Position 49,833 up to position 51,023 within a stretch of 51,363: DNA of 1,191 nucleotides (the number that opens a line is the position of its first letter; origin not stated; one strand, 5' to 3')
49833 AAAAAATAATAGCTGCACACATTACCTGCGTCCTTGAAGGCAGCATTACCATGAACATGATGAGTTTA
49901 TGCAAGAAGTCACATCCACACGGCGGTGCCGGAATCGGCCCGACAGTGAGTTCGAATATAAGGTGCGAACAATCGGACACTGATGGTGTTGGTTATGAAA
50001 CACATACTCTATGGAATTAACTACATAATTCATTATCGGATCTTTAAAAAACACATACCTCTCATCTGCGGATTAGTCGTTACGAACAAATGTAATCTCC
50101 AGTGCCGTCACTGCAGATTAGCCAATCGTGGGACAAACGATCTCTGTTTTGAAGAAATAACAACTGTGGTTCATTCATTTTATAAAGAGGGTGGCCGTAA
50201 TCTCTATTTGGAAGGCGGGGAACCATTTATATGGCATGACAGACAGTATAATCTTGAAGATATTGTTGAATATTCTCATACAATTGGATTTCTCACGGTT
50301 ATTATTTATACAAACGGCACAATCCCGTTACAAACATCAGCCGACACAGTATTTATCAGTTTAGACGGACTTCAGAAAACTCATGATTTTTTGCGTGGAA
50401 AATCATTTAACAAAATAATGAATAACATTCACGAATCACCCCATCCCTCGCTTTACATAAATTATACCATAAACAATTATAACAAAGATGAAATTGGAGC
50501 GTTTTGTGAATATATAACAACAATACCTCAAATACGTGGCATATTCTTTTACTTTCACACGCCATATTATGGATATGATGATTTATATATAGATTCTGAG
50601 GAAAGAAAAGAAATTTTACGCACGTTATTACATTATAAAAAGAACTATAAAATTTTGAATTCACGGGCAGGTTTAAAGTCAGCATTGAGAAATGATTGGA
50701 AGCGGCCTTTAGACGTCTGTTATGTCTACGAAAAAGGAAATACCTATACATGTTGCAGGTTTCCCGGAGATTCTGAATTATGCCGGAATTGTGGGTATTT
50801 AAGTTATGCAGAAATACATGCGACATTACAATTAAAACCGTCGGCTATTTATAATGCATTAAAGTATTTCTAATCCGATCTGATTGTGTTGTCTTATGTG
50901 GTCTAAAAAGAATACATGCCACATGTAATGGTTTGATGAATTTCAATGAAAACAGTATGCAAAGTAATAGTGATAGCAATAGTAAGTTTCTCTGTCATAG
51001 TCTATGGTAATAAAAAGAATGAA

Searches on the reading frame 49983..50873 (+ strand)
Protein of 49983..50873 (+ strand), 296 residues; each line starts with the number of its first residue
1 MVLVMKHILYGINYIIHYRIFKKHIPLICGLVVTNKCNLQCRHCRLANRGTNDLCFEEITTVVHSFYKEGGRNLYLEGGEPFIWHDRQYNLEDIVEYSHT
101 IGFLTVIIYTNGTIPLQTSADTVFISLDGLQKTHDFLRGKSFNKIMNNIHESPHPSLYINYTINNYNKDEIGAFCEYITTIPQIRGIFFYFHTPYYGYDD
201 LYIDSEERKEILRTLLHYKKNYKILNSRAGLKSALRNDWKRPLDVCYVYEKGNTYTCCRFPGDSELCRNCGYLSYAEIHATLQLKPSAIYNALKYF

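Call 13: search_protein_families(library=pfam, proteins=[window:49983-50873:+])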
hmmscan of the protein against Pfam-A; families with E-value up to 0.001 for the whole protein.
window:49983-50873:+ (296 aa): 1 family
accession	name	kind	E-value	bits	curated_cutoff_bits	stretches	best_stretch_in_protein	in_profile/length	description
PF04055.27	Radical_SAM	-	1.9e-10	41.6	29.5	1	32-175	2-163/166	Radical SAM superfamily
